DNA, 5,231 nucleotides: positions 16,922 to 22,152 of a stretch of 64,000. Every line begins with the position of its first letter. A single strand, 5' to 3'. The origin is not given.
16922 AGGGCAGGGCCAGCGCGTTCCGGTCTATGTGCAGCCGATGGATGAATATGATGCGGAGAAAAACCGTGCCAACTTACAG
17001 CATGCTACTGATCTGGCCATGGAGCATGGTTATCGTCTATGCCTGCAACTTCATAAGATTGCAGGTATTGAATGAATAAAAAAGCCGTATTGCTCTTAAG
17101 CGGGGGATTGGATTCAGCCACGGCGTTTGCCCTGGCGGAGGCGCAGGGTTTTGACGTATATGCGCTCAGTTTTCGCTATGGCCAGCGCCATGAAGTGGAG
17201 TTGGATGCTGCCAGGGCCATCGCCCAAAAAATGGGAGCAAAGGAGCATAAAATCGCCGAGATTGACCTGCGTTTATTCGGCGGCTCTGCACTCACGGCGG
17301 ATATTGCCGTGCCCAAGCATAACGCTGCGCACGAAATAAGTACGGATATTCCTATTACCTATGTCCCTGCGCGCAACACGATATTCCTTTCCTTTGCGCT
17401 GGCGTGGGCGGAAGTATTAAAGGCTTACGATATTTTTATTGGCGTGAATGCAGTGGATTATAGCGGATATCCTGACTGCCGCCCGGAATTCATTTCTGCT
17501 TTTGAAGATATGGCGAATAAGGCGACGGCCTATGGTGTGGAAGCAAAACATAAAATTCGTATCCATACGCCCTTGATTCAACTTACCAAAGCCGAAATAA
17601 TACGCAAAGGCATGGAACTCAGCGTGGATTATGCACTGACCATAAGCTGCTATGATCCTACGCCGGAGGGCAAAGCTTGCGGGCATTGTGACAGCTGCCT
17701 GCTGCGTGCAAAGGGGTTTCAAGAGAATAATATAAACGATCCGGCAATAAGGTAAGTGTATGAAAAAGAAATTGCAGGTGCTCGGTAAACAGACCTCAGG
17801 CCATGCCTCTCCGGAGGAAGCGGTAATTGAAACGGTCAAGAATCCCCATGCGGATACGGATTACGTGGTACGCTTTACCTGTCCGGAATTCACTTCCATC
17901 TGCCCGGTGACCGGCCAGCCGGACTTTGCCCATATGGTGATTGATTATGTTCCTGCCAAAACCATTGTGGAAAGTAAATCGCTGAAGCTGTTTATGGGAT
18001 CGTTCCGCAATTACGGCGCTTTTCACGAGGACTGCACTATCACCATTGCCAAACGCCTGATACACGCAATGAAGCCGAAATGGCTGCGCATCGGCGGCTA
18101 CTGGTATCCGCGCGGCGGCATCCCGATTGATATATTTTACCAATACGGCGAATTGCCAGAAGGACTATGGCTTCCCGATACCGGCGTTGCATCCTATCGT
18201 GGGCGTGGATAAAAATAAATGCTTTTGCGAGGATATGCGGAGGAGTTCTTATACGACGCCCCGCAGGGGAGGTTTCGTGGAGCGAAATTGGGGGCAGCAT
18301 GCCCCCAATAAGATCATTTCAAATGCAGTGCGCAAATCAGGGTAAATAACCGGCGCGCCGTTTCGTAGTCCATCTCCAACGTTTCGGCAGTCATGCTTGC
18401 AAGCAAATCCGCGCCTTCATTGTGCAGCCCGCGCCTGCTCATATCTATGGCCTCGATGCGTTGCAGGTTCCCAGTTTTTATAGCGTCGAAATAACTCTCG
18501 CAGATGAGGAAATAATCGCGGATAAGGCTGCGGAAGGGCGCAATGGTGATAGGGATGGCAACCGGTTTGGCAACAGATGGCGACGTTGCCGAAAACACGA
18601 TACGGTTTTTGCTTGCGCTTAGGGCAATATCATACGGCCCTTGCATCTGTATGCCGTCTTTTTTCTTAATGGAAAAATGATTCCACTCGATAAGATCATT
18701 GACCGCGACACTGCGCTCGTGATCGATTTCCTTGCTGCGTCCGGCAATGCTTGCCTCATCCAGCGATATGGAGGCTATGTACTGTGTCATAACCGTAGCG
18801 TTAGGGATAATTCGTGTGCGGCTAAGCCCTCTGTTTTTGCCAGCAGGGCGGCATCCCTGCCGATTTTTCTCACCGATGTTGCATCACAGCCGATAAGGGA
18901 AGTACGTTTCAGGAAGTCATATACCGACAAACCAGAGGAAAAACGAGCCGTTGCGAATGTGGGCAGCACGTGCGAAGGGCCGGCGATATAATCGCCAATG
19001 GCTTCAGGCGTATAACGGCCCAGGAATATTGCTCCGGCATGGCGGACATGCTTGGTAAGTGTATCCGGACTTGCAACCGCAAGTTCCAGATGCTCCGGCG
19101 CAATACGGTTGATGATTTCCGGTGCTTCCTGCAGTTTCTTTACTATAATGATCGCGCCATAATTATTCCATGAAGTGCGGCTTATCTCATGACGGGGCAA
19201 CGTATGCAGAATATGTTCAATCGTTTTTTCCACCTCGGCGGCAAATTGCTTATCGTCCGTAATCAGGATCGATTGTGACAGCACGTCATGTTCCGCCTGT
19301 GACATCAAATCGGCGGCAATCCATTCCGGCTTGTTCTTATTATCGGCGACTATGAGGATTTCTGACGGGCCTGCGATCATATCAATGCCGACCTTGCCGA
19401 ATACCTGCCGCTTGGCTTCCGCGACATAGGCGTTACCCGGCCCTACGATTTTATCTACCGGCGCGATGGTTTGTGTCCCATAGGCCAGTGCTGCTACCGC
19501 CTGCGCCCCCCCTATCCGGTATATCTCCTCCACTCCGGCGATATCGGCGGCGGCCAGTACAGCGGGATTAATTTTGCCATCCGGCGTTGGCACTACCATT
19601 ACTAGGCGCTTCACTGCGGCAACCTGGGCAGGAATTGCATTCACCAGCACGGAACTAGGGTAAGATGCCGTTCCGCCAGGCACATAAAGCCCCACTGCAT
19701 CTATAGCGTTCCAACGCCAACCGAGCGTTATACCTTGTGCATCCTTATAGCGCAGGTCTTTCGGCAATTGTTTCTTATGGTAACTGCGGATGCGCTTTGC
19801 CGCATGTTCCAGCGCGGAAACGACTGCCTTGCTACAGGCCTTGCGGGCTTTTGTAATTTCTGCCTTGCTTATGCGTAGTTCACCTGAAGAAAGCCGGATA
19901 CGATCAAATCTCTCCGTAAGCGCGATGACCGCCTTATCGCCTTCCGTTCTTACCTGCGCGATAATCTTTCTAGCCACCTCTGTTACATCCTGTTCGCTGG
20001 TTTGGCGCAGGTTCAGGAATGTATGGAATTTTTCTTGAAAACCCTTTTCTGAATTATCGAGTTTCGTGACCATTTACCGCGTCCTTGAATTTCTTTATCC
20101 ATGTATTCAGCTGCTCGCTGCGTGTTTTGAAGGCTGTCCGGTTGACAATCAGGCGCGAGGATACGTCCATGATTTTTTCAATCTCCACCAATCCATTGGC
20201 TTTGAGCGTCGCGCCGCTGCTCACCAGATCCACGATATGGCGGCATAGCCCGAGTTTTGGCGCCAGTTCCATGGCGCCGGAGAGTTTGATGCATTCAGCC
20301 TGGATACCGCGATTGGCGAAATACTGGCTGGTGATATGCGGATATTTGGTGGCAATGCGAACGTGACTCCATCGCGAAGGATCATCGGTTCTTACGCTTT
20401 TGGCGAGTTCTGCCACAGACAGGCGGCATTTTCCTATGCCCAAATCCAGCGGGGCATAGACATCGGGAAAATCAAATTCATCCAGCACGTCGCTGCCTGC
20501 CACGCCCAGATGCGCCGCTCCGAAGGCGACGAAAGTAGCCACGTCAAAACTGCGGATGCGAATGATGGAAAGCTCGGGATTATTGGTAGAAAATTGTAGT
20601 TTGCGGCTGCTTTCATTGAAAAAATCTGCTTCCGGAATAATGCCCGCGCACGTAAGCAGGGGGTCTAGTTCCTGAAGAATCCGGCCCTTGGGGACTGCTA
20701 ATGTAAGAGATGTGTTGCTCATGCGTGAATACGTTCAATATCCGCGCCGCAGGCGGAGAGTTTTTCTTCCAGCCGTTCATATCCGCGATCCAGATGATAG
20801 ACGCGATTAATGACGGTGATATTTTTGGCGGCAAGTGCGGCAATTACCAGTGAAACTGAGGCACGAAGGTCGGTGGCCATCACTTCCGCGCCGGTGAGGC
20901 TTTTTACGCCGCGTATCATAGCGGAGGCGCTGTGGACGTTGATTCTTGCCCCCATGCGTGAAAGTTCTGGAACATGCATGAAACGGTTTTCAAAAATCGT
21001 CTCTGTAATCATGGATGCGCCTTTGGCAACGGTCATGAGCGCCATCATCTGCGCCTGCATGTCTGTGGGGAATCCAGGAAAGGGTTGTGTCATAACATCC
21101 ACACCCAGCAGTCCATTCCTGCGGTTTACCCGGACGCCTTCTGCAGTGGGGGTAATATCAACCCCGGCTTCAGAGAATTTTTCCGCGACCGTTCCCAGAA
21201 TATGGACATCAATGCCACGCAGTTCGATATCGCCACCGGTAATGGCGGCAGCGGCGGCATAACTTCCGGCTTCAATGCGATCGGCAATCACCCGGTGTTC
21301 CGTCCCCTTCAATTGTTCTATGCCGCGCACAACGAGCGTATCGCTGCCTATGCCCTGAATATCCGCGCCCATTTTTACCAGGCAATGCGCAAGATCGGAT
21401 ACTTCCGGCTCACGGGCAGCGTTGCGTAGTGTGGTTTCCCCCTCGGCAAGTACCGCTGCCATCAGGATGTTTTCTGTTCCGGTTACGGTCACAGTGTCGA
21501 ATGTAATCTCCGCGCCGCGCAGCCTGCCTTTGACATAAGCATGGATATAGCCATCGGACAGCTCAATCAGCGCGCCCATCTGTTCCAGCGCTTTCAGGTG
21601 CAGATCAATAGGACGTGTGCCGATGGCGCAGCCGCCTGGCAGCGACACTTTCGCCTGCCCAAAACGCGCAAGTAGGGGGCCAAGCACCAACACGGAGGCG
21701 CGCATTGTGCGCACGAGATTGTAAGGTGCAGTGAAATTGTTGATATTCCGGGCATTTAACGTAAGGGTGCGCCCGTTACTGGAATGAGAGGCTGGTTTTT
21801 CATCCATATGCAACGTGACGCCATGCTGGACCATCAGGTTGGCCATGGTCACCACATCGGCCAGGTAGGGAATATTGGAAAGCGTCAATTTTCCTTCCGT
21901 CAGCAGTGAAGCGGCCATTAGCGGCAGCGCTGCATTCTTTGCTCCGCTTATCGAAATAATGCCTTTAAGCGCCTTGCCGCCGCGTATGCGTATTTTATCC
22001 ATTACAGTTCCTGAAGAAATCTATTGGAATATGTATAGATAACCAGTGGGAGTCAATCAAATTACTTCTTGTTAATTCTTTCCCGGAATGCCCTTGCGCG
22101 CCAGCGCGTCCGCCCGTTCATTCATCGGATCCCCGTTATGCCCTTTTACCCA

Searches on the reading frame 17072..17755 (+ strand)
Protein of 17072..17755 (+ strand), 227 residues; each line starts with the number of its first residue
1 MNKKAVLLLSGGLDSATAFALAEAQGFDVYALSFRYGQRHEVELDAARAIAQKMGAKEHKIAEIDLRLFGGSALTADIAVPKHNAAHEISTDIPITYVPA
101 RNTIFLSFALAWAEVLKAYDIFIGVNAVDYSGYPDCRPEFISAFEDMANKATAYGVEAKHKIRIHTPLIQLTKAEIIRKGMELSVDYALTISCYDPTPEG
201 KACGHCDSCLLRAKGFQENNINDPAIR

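Call 17: search_protein_families(library=pfam, proteins=[window:17072-17755:+], max_evalue=0.001)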
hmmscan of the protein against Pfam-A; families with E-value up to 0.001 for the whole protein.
window:17072-17755:+ (227 aa): 5 families
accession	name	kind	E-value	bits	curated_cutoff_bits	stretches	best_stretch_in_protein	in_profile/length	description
PF06508.19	QueC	-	1.5e-76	257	22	1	4-219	1-209/210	Queuosine biosynthesis protein QueC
PF00733.27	Asn_synthase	-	6.9e-06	26.4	21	1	7-61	22-77/354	Asparagine synthase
PF02568.20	ThiI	-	3.4e-05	24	20.5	0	3-56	4-58/197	Thiamine biosynthesis protein (ThiI)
PF00764.25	Arginosuc_synth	-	7.3e-05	23.3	27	1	4-64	1-61/162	Arginosuccinate synthase N-terminal HUP domain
PF02540.23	NAD_synthase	-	0.0008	19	21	0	3-61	19-79/242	NAD synthase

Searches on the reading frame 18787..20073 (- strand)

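Call 17: search_protein_families(library=pfam, proteins=[window:18787-20073:-], max_evalue=0.001)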
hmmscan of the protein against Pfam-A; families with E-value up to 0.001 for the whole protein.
window:18787-20073:- (428 aa): 1 family
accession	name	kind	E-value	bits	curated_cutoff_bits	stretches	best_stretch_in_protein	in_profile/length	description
PF00815.25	Histidinol_dh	-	1.3e-169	565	27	1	23-428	4-411/411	Histidinol dehydrogenase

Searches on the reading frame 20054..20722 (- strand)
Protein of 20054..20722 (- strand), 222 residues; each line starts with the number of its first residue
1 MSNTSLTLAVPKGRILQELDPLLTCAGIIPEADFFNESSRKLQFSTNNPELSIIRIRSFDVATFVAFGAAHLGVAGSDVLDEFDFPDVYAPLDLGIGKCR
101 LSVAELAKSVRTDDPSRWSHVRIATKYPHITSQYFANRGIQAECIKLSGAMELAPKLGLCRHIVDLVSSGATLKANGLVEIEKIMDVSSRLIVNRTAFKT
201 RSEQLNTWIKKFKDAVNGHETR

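Call 17: search_protein_families(library=pfam, proteins=[window:20054-20722:-], max_evalue=0.001)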
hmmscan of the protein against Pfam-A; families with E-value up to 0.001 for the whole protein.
window:20054-20722:- (222 aa): 1 family
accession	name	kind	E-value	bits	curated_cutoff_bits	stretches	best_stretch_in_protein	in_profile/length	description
PF01634.23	HisG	-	1.8e-49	168.2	25.5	1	57-213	1-157/158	ATP phosphoribosyltransferase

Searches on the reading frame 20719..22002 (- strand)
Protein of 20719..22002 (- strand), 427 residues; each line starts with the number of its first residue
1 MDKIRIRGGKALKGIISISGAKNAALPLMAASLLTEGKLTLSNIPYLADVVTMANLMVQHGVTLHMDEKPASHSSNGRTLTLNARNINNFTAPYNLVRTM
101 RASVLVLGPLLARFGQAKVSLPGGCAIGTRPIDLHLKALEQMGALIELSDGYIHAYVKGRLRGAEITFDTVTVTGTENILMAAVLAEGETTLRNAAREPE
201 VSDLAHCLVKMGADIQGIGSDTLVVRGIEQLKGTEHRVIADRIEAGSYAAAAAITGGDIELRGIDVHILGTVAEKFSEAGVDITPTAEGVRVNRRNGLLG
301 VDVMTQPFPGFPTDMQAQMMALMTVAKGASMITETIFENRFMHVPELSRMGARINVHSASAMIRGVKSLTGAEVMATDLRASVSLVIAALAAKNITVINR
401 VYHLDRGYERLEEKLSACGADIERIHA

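Call 17: search_protein_families(library=pfam, proteins=[window:20719-22002:-], max_evalue=0.001)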
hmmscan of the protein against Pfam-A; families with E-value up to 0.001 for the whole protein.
window:20719-22002:- (427 aa): 1 family
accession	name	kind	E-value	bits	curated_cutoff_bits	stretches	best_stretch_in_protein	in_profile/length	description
PF00275.25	EPSP_synthase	-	4.9e-107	358.7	22.8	1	7-415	2-417/417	EPSP synthase (3-phosphoshikimate 1-carboxyvinyltransferase)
